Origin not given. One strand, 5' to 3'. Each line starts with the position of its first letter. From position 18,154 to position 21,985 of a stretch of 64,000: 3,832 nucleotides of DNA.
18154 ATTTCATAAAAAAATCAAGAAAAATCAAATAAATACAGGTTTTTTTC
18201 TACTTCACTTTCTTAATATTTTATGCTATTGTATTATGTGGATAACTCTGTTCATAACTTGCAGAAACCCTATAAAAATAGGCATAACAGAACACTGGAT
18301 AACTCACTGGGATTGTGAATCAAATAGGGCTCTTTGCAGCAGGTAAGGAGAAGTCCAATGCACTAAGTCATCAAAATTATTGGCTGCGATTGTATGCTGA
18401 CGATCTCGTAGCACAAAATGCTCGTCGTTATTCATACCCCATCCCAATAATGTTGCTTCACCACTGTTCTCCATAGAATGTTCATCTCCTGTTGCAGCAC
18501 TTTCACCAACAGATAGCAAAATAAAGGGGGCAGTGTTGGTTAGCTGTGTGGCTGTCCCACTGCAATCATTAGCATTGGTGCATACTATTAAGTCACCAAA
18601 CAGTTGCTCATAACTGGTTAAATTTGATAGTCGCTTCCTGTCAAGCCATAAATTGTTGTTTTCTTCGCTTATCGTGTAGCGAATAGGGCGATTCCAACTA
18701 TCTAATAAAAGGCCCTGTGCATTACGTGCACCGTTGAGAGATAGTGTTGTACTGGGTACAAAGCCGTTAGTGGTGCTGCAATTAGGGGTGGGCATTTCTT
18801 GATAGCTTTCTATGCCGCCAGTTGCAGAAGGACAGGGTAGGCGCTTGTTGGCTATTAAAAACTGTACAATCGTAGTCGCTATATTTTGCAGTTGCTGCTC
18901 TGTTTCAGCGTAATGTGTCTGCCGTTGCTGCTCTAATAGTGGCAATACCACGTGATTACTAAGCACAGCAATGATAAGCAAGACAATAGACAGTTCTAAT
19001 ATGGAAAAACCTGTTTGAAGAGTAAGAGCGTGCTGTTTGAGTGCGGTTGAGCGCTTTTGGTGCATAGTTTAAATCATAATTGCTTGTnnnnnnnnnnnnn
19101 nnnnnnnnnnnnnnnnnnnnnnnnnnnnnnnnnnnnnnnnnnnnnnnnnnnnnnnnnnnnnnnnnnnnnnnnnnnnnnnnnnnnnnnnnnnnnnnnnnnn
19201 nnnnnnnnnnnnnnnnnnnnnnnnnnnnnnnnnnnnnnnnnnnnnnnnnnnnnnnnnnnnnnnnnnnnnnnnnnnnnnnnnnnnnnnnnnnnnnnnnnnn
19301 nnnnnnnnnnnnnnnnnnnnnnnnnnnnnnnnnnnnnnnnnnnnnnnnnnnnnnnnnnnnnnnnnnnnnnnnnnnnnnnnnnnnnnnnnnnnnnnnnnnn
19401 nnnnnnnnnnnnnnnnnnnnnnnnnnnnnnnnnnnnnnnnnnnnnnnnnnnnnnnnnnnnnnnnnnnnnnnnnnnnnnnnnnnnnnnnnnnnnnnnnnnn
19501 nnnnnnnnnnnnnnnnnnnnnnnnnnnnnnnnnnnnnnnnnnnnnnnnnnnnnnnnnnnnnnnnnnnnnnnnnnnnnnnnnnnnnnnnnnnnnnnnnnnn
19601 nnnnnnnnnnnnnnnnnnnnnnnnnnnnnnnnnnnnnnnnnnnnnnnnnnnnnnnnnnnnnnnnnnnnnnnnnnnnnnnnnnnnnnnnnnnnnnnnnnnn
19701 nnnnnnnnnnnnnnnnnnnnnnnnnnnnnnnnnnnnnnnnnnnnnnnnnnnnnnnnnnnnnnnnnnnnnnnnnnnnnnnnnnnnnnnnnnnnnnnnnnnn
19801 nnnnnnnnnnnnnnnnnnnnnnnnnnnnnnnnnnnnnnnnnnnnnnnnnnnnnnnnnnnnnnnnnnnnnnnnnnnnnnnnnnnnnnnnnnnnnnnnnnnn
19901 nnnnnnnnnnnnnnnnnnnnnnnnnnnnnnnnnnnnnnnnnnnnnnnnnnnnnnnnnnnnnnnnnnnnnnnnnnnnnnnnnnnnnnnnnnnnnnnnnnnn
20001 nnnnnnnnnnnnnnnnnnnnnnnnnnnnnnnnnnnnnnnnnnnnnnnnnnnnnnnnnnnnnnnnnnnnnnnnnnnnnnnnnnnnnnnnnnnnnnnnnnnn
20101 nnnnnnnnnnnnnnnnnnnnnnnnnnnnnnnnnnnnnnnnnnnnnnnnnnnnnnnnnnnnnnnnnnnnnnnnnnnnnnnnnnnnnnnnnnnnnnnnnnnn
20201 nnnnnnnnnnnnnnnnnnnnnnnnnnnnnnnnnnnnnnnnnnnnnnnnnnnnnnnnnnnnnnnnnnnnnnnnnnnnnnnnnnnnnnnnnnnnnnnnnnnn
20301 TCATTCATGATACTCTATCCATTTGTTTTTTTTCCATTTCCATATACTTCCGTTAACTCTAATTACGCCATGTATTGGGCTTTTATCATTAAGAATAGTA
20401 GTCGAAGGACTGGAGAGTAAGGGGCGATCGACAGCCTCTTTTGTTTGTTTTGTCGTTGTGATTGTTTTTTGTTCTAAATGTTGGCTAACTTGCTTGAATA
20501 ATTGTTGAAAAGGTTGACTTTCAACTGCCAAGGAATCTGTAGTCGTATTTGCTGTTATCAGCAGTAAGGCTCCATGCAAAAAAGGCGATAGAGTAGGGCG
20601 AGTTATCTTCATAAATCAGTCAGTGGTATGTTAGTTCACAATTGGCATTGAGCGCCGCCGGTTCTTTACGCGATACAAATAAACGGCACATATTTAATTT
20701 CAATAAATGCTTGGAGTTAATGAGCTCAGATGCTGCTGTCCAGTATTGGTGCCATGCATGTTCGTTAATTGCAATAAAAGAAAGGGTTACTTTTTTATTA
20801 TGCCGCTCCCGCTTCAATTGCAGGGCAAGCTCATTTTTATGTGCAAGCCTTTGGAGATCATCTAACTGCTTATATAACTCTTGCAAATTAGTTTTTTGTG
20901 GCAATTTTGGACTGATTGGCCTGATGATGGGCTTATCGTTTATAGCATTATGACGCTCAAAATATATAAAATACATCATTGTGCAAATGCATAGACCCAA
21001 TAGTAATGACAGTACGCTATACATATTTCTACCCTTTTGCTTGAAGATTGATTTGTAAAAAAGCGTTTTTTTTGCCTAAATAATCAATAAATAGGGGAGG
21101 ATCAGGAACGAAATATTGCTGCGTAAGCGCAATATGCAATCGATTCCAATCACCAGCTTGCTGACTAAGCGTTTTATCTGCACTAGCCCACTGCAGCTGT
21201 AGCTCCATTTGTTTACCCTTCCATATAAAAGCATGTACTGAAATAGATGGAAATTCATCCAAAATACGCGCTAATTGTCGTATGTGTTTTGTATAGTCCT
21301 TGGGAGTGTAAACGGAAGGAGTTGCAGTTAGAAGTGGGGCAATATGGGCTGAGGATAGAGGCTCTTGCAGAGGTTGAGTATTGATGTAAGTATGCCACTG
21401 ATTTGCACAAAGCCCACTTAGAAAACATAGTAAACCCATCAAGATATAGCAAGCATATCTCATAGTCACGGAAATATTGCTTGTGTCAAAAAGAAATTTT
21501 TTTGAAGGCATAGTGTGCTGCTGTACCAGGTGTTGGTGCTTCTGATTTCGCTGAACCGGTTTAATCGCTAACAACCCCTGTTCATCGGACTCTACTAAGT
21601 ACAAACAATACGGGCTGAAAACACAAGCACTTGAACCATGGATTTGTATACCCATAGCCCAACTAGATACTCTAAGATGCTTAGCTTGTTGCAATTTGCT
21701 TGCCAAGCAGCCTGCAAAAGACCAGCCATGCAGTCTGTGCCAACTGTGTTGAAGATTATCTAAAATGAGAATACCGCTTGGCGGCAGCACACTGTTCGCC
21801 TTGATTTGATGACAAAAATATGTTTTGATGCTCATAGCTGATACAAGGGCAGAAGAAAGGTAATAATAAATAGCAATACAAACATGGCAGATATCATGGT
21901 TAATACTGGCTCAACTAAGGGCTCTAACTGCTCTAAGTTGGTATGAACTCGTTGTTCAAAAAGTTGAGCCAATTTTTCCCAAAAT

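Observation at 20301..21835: Three consecutive unassignable ORFs (268, 134 and 103 aa) where GspL/M/C or PilM-N/O/P would be expected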

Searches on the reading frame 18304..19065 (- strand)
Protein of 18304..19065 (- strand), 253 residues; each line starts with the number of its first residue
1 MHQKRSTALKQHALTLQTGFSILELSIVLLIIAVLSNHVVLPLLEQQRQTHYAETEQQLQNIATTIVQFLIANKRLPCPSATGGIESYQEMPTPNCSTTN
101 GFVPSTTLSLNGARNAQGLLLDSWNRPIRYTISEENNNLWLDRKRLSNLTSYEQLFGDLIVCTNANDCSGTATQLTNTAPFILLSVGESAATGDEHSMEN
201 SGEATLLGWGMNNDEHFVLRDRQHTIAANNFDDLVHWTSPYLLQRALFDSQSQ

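Call 4: search_protein_families(library=pfam, proteins=[window:18304-19065:-], max_evalue=1)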
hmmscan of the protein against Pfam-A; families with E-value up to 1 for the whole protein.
window:18304-19065:- (253 aa): 4 families
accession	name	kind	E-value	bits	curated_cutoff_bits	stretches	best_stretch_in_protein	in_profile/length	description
PF07963.17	N_methyl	-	0.059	13.4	21.2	1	17-35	4-22/27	Prokaryotic N-terminal methylation motif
PF05974.18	DUF892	-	0.069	13.6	23.7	1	42-91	34-83/159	Domain of unknown function (DUF892)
PF08334.16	T2SSG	-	0.11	13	21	1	43-99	2-53/108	Type II secretion system (T2SS), protein G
PF04120.17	Iron_permease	-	0.13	12.5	25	1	38-71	23-56/128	Low affinity iron permease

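Call 5: search_protein_families(library=ncbifam, proteins=[window:18304-19065:-], max_evalue=1)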
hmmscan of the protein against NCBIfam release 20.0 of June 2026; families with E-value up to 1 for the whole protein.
window:18304-19065:- (253 aa): 10 families
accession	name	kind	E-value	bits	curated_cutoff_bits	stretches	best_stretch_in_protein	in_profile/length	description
TIGR01710.1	typeII_sec_gspG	equivalog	1.2e-06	28.5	88.85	1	19-136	2-107/134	type II secretion system major pseudopilin GspG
TIGR01708.2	typeII_sec_gspH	equivalog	0.0001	22.3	80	1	17-61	1-45/169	type II secretion system minor pseudopilin GspH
TIGR02532.1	IV_pilin_GFxxxE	domain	0.0002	21.1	16.3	1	17-36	1-20/24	prepilin-type N-terminal cleavage/methylation domain-containing protein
NF007800.0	PRK10506.1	equivalog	0.0037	17.1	158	1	13-61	4-52/163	prepilin peptidase-dependent protein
NF040999.1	pilin_ComGC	equivalog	0.0053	16.9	75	1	18-65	2-48/84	competence type IV pilus major pilin ComGC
TIGR02523.1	type_IV_pilV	equivalog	0.028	14.9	52.2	1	17-75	1-59/139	type IV pilus modification protein PilV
NF007862.0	PRK10574.1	equivalog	0.036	14.2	138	1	15-42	2-28/145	prepilin peptidase-dependent pilin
NF041013.1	T4P_ComGE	equivalog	0.12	12.4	49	1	19-68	5-54/83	competence type IV pilus minor pilin ComGE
NF041775.1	typeIV_PilA_Myxo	equivalog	0.18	11.7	400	1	18-70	11-63/214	type IV pilin protein PilA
NF007848.0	PRK10557.1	equivalog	0.19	11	120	1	15-60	8-57/192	prepilin peptidase-dependent protein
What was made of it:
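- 18304..19065 (-): orfE, 253-aa pseudopilin with a G|FSILE class-III signal. TIGR02532 above cutoff; weak GspG/GspH matches (call 5).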

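Call 22: search_protein_families(library=phrogs, proteins=[window:18304-19065:-], max_evalue=1)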
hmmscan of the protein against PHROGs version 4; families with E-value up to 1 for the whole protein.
window:18304-19065:- (253 aa): 2 families
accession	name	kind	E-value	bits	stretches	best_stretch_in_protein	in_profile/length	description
phrog_3433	-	moron, auxiliary metabolic gene and host takeover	0.0052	17.9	1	16-73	18-75/127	pilin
phrog_27437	-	unknown function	0.013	16.7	1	16-69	6-56/140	-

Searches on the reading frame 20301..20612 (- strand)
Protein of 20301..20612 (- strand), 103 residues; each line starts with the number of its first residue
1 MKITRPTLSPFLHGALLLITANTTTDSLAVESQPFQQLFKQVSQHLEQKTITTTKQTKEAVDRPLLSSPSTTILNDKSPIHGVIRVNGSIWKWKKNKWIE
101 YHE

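Call 4: search_protein_families(library=pfam, proteins=[window:20301-20612:-], max_evalue=1)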
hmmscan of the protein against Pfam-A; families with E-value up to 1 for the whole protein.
window:20301-20612:- (103 aa): 0 families

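Call 5: search_protein_families(library=ncbifam, proteins=[window:20301-20612:-], max_evalue=1)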
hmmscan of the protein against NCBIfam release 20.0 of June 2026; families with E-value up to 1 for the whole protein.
window:20301-20612:- (103 aa): 0 families

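Call 21: search_solved_structures(query=window:20301-20612:-, max_evalue=10)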
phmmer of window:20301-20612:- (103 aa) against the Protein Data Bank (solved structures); distinct sequences matched with E-value up to 10: 3.
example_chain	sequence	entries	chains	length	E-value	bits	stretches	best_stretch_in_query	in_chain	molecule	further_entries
3vh5_T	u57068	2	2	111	0.066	16.6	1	22-85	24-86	CENP-T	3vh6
3b0c_T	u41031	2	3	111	0.12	15.8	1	22-85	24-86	Centromere protein T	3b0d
9e78_3m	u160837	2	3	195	0.68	13.4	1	25-63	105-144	ArcMAP3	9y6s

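Call 22: search_protein_families(library=phrogs, proteins=[window:20301-20612:-], max_evalue=1)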
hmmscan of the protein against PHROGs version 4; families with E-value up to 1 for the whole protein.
window:20301-20612:- (103 aa): 1 family
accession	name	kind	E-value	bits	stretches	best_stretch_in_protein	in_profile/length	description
phrog_3361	-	unknown function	0.1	13.1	1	28-95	70-133/212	-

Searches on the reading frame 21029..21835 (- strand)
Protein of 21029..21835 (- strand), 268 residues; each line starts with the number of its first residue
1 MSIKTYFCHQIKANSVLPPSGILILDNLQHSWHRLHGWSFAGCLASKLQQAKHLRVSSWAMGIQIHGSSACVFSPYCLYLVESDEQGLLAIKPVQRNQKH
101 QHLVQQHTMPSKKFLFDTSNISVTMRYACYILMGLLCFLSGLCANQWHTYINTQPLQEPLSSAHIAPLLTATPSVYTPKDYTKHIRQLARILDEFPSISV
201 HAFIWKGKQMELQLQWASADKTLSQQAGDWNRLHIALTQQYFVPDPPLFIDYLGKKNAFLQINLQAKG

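Call 4: search_protein_families(library=pfam, proteins=[window:21029-21835:-], max_evalue=1)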
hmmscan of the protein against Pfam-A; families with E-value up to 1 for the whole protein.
window:21029-21835:- (268 aa): 0 families

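Call 5: search_protein_families(library=ncbifam, proteins=[window:21029-21835:-], max_evalue=1)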
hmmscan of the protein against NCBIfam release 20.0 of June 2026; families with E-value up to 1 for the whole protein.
window:21029-21835:- (268 aa): 0 families

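Call 6: find_encoding_contigs(protein=window:21029-21835:-, flank=10000, max_places=6)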
Protein window:21029-21835:- (268 aa): no gene with exactly this product is on record in the collection.
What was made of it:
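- Tried and rejected: Exact look-up of the 268-aa gene's contig failed (call 6).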

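Call 7: find_homologous_proteins(query=window:21029-21835:-, max_evalue=0.01)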
Query window:21029-21835:- (268 aa): 1 proteins with E <= 0.01 among 423 candidates.
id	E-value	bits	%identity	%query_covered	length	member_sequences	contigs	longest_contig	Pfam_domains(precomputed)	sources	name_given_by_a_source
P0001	8.4e-182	620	100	100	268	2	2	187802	-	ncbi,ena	-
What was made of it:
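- Tried and rejected: For the 268-aa protein, the word-indexed search found only its own cluster (call 7).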

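Call 8: list_cluster_members(proteins=[window:21029-21835:-, window:20620-21024:-, window:20301-20612:-, window:19088-20308:-, window:18304-19065:-, window:21832-22851:-, window:22844-24403:-, window:24562-26055:-])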
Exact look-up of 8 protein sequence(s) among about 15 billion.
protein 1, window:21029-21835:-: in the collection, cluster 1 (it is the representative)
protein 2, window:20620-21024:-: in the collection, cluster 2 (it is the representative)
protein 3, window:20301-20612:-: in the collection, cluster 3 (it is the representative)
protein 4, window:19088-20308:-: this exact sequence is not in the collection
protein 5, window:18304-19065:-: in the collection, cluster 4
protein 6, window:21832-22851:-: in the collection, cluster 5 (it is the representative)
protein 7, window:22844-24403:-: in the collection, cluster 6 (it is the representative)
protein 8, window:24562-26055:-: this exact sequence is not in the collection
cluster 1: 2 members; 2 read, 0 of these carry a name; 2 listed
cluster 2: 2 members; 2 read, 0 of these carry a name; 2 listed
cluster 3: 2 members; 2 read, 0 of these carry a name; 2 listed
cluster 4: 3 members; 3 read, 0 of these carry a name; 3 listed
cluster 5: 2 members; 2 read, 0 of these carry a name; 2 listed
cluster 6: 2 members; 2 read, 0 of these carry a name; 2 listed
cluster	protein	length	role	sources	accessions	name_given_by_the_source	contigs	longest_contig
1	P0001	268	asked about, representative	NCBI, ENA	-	-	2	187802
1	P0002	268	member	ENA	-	-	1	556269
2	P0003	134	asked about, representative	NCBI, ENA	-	-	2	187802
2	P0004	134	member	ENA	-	-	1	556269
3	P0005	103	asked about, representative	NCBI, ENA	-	-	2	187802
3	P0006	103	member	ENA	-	-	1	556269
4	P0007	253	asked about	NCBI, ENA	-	-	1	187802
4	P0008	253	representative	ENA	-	-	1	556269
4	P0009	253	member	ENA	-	-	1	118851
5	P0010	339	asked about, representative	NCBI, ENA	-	-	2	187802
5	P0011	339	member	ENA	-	-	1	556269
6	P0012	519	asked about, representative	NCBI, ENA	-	-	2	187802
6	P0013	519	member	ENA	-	-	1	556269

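Call 19: search_solved_structures(query=window:21029-21835:-, max_evalue=10)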
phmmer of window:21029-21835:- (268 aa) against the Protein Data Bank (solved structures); distinct sequences matched with E-value up to 10: 1.
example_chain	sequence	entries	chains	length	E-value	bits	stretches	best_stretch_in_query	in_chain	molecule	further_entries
6d8z_A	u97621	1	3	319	0.67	12.3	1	89-131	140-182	Triple functional domain protein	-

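Call 22: search_protein_families(library=phrogs, proteins=[window:21029-21835:-], max_evalue=1)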
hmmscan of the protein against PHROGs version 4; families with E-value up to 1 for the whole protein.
window:21029-21835:- (268 aa): 0 families

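Call 27: search_protein_representatives(protein=window:21029-21835:-)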
Query: 268 residues. Proteins with E-value up to 0.001 (for the whole library): 4; up to 1e-10: 3; up to 1e-30: 1. The best 4 are listed.
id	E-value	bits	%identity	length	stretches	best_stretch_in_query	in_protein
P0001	2.7e-182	620.3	100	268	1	1-268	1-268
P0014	2.5e-18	82.6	40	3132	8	7-73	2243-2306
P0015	3.5e-12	62.5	47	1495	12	212-247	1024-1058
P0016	8.9e-04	34.9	21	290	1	11-229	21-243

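Call 29: find_encoding_contigs(protein=P0016, flank=10000, max_places=6)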
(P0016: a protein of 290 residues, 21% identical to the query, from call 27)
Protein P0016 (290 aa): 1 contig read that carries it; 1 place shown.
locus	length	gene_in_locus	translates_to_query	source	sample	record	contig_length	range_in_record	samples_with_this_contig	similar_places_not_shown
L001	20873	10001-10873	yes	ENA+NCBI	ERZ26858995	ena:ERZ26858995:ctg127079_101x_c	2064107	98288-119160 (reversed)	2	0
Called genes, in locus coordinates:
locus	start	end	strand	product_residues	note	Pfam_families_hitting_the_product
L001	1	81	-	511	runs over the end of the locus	PF00682:HMGL-like, PF22617:HCS_D2, PF08502:LeuA_dimer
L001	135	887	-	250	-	PF01066:CDP-OH_P_transf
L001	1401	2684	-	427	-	PF01979:Amidohydro_1, PF12890:DHOase, PF07969:Amidohydro_3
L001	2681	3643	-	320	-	PF02729:OTCace_N, PF00185:OTCace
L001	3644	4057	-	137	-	PF03652:RuvX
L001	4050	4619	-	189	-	PF02622:DUF179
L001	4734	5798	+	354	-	PF02481:DNA_processg_A, PF17782:WHD_DprA (faint)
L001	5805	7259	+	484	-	PF00263:Secretin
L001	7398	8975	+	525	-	PF00437:T2SSE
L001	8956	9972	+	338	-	PF00482:T2SSF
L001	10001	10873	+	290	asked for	-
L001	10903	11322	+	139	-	-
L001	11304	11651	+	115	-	-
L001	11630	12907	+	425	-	-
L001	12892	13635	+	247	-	-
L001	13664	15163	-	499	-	PF00929:RNase_T, PF08411:ExoI_SH3, PF26016:ExoI_C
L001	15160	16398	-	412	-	PF16491:Peptidase_M48_N, PF01435:Peptidase_M48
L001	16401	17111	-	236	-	PF01553:Acyltransferase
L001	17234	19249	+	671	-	PF00133:tRNA-synt_1, PF01921:tRNA-synt_1f (faint), PF09334:tRNA-synt_1g, PF01406:tRNA-synt_1e (weak), PF01588:tRNA_bind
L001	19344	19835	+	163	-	PF02508:Rnf-Nqr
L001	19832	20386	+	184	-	PF13484:Fer4_16 (faint), PF04060:FeS, PF00037:Fer4 (weak), PF13237:Fer4_10, PF14697:Fer4_21, PF13187:Fer4_9 (weak), PF25160:LdpA_Fe-S-bd (weak), PF00037:Fer4 (weak), +4 more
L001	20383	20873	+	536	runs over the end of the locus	PF01512:Complex1_51K, PF12797:Fer4_2 (faint), PF13237:Fer4_10 (faint), PF00037:Fer4 (faint), PF12838:Fer4_7, PF13183:Fer4_8, PF13187:Fer4_9 (weak), PF13534:Fer4_17 (weak)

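Call 82: predict_structure(alignment_id=A9)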
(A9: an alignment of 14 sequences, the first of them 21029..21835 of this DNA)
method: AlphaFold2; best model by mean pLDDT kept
length: 268 residues; sequences in the alignment: 14
mean_pLDDT: 41.5   pTM: 0.30
mean pLDDT of the five models: 41.5, 40.1, 40.0, 39.6, 37.4
residues with pLDDT >= 90: 0; 70-90: 16; 50-70: 51; < 50: 201
segments of 3 or more residues with pLDDT < 50: 1-127, 134-179, 242-268
pLDDT, mean of each block of 10 residues (from residue 1): 23 23 28 32 39 34 35 39 45 40 29 29 47 47 30 28 31 39 66 75 59 63 67 67 42 32 31
secondary structure, 60 per line:
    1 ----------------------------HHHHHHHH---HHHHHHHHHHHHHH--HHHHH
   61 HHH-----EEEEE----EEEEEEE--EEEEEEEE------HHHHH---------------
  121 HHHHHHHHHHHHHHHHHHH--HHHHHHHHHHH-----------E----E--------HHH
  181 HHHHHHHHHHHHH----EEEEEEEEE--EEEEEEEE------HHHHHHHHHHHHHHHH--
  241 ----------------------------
elements in order: H29-36 H40-53 H56-63 E69-73 E78-84 E87-94 H101-105 H121-139 H142-152 H178-193 E198-206 E209-216 H223-238
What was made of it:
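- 21029..21835 (-): orfA, 268 aa. About 120 aa cytoplasmic, one TM (aa ~121-145), about 120 aa periplasmic. Reduced counterpart of the ~520-aa family-A protein (GspL / PilM-PilN-fusion type). AF2 gives alpha-beta-beta-alpha at aa 178-238 with pLDDT 60-75 (call 82).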

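Call 85: fold_search(model_id=the predicted structure, library=pdb)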
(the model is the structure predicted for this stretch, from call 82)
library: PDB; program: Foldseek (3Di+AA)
matches with E <= 10: 703; with E <= 0.001: 0
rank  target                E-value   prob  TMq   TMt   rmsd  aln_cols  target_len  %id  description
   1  9y6s_5K               2.9e-01  0.06  0.11  0.09  40.0       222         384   10  96-nm repeat of the Leishmania tarentolae doublet microtubule (released 2025-12-17)
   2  2lqj_MODEL_1_A        5.6e-01  0.33  0.16  0.34   4.4        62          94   11  Solution structure of the C-terminal domain of the MgtC protein from Mycobacterium tuberculosis (released 2012-03-21)
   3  4ky3_B                6.4e-01  0.35  0.15  0.23   5.2        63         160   16  Three-dimensional Structure of the orthorhombic crystal of computationally designed insertion domain , Northeast Struc (released 2013-06-19)
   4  1iuj_B                7.2e-01  0.21  0.15  0.32   4.6        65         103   17  The structure of TT1380 protein from thermus thermophilus (released 2003-09-09)
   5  1yz7                  7.6e-01  0.25  0.16  0.22   5.2        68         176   13  Crystal structure of a C-terminal segment of the alpha subunit of aIF2 from Pyrococcus abyssi (released 2005-06-28)
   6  6fxd_B                8.6e-01  0.44  0.16  0.32   2.9        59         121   10  Crystal structure of MupZ from Pseudomonas fluorescens (released 2019-03-06)
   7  6az1_Z                9.2e-01  0.06  0.09  0.16  19.4        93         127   11  Cryo-EM structure of the small subunit of Leishmania ribosome bound to paromomycin (released 2017-12-06)
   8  3tvi_H                9.8e-01  0.60  0.18  0.12   5.5        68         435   15  Crystal structure of Clostridium acetobutylicum aspartate kinase (CaAK): An important allosteric enzyme for industrial (released 2011-11-09)
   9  1yrp_A                9.8e-01  0.25  0.11  0.11   4.0        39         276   26  Catalytic domain of human ZIP kinase phosphorylated at Thr265 (released 2006-06-20)
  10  7eiw_A                9.8e-01  0.16  0.12  0.07  13.4        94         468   12  Human histidine decarboxylase mutant Y334F reacted with histidine (released 2022-04-06)
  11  7bff_B                1.0e+00  0.44  0.17  0.45   3.2        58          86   21  Circular permutant of ribosomal protein S6, P54-55 truncated, I25A mutant. (released 2022-07-13)
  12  3tvi_A                1.0e+00  0.41  0.16  0.10   6.0        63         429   14  Crystal structure of Clostridium acetobutylicum aspartate kinase (CaAK): An important allosteric enzyme for industrial (released 2011-11-09)
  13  1yz6                  1.0e+00  0.38  0.18  0.19   3.5        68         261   12  Crystal structure of intact alpha subunit of aIF2 from Pyrococcus abyssi (released 2005-06-28)
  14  8rw1_j                1.0e+00  0.14  0.15  0.15   5.5        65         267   17  Structure of a yeast 48S-AUC preinitiation complex in closed conformation (released 2024-09-11)
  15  7eiw_B                1.0e+00  0.13  0.11  0.07  13.3        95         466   12  Human histidine decarboxylase mutant Y334F reacted with histidine (released 2022-04-06)
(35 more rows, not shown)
